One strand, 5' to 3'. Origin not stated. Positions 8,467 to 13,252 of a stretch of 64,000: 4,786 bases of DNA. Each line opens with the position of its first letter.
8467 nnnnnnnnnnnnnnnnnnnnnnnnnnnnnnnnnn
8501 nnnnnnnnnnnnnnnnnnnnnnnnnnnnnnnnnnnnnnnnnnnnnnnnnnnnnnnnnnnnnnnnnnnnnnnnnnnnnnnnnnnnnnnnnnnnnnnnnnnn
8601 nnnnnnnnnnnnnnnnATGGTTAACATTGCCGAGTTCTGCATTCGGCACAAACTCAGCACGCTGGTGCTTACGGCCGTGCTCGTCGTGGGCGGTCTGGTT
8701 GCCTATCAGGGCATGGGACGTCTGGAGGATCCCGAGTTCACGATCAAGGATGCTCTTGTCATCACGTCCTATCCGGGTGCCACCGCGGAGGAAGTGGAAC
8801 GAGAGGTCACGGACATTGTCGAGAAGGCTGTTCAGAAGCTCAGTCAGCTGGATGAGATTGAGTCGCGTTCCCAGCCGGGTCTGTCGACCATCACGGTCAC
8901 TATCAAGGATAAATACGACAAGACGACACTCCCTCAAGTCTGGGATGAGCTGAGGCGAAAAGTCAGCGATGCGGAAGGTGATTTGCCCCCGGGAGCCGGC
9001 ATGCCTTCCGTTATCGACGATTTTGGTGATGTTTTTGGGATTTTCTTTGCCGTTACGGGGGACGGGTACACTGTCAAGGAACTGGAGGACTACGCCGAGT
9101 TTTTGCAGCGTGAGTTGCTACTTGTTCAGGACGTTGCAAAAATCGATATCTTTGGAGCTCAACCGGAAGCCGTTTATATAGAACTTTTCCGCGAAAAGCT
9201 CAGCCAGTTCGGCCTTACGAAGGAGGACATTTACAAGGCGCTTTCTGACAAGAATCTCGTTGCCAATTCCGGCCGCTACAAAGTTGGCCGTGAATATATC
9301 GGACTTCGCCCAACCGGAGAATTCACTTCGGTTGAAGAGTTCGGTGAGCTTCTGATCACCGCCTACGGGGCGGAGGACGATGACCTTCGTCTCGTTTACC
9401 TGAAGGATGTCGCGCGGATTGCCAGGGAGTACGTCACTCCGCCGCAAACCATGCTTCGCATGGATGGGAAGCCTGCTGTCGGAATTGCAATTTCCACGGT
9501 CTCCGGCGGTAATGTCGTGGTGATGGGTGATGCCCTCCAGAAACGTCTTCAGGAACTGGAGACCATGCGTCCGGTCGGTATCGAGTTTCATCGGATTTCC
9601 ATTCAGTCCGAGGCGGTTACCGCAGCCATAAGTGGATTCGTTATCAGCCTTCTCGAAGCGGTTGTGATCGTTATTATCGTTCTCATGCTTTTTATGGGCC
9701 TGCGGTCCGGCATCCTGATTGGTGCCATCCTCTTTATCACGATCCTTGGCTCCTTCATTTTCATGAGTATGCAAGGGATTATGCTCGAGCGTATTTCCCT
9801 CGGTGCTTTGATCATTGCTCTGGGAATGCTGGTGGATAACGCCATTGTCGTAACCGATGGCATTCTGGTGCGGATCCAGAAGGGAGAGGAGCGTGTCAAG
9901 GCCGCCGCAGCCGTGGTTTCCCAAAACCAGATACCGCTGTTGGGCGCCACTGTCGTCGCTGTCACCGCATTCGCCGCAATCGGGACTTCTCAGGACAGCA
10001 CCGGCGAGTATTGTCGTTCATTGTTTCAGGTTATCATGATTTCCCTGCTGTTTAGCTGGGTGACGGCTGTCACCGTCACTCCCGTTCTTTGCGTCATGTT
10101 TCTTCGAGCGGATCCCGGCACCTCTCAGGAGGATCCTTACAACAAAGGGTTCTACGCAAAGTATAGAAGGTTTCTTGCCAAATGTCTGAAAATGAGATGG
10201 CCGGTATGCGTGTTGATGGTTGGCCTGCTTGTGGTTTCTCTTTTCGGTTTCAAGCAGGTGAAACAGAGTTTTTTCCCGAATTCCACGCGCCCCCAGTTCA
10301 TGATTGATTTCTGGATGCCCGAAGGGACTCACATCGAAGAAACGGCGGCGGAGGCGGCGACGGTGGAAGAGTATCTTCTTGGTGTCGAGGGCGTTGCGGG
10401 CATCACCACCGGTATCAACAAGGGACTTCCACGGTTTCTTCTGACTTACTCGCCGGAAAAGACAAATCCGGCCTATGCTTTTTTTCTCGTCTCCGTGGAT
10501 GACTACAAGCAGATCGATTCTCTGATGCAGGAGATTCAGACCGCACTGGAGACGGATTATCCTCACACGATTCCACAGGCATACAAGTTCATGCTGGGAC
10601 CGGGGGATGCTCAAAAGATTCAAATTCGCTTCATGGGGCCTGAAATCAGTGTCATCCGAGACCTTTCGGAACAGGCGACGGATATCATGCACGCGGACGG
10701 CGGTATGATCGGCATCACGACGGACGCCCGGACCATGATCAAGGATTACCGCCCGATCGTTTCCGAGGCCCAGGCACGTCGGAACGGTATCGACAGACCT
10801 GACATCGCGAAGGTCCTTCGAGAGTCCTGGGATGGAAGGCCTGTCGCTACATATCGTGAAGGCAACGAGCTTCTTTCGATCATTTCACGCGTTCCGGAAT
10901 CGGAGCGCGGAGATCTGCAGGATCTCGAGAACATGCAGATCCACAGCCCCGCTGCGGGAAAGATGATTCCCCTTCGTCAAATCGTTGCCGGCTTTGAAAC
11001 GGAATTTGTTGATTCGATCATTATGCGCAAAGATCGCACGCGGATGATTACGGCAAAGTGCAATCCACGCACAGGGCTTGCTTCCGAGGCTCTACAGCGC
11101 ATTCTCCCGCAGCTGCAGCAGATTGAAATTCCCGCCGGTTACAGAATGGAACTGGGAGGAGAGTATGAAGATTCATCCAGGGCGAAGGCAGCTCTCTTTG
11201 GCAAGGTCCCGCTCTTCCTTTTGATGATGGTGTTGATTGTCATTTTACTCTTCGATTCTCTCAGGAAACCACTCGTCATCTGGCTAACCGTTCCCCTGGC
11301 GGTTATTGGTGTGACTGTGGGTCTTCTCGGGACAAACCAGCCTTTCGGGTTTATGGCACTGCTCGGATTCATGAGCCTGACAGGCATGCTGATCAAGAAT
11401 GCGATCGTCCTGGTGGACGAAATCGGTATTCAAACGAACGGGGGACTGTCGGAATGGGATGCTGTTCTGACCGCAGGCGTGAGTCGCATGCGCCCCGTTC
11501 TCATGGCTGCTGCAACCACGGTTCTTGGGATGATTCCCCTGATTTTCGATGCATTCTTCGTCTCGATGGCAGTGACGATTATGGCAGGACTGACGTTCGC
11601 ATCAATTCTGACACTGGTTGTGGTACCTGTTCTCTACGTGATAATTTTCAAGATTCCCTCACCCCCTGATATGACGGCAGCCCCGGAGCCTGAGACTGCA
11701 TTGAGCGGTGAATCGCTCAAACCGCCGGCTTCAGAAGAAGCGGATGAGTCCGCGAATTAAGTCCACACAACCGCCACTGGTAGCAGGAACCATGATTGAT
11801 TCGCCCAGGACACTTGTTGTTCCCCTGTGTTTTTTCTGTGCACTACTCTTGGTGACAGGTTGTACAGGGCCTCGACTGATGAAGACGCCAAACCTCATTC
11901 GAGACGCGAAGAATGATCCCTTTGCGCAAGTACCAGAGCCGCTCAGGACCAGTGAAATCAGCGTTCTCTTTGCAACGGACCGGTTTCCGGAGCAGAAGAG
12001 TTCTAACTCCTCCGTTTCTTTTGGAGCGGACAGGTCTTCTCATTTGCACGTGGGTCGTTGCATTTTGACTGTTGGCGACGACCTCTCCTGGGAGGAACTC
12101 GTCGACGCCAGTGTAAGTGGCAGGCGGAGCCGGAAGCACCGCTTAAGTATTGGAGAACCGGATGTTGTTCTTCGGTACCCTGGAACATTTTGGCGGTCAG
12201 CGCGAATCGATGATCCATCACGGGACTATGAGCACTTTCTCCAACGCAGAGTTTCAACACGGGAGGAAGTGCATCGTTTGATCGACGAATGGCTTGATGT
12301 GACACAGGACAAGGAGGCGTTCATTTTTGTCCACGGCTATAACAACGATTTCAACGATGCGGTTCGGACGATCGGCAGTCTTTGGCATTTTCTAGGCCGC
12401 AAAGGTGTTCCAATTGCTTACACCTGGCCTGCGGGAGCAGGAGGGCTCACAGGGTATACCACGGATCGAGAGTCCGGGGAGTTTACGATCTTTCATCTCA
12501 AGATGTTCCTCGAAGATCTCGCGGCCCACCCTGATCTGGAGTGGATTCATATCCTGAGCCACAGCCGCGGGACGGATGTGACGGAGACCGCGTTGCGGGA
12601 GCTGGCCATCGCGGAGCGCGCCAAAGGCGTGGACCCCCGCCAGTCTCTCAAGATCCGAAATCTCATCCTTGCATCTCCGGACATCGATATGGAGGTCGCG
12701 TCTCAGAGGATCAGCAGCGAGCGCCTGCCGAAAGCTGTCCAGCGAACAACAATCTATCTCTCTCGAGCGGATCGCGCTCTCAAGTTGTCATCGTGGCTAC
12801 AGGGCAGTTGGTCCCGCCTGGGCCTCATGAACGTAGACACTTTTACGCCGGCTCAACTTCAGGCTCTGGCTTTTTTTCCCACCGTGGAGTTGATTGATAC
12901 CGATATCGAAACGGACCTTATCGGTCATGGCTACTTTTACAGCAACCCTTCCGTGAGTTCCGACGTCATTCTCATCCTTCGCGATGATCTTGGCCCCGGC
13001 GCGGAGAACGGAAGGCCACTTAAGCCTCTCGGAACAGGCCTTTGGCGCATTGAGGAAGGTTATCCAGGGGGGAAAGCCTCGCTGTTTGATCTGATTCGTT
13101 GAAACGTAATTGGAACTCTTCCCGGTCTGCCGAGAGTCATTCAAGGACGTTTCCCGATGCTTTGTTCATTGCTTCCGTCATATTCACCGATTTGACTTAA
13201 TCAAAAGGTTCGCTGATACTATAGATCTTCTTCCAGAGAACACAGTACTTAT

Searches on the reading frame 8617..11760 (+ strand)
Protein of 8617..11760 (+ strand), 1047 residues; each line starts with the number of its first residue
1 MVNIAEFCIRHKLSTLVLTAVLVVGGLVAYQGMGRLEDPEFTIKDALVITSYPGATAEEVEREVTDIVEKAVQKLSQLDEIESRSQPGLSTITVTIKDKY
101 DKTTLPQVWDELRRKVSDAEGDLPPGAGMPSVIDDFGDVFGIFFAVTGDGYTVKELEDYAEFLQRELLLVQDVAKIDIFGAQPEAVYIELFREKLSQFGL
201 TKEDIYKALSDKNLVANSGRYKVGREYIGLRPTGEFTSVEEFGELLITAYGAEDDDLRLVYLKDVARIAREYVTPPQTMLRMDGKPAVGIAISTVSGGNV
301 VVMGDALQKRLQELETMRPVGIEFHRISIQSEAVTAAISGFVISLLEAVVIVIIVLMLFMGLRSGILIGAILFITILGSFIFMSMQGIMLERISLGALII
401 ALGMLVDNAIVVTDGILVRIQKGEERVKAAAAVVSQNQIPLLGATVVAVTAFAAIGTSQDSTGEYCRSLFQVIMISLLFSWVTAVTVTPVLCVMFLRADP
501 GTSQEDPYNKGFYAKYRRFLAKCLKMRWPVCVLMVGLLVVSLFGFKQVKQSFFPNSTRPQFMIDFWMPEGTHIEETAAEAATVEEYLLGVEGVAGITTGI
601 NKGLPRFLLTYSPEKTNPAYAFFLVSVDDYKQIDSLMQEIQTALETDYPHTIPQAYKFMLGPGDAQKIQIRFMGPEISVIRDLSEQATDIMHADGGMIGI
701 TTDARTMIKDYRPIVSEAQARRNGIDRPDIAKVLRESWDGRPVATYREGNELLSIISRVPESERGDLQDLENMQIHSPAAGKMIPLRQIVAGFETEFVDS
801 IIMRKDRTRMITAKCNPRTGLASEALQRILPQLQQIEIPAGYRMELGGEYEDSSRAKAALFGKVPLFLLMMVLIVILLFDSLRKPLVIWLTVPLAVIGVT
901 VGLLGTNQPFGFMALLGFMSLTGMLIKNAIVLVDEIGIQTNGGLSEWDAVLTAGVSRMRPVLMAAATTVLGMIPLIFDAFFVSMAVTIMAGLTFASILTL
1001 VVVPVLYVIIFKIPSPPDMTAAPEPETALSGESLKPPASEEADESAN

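Call 51: search_protein_families(library=pfam, proteins=[window:8617-11760:+], max_evalue=0.00001)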
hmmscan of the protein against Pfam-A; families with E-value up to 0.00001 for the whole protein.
window:8617-11760:+ (1047 aa): 1 family
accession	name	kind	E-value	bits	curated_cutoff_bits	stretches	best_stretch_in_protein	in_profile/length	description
PF00873.25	ACR_tran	-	2.2e-155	519.4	28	1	4-1010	1-1020/1021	AcrB/AcrD/AcrF family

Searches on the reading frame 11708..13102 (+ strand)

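Call 51: search_protein_families(library=pfam, proteins=[window:11708-13102:+], max_evalue=0.00001)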
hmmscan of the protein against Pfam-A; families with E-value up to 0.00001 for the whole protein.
window:11708-13102:+ (464 aa): 1 family
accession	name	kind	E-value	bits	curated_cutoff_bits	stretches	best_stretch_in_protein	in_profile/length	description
PF05990.18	DUF900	-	2.2e-52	178.3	20.5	1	191-421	8-229/232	Alpha/beta hydrolase of unknown function (DUF900)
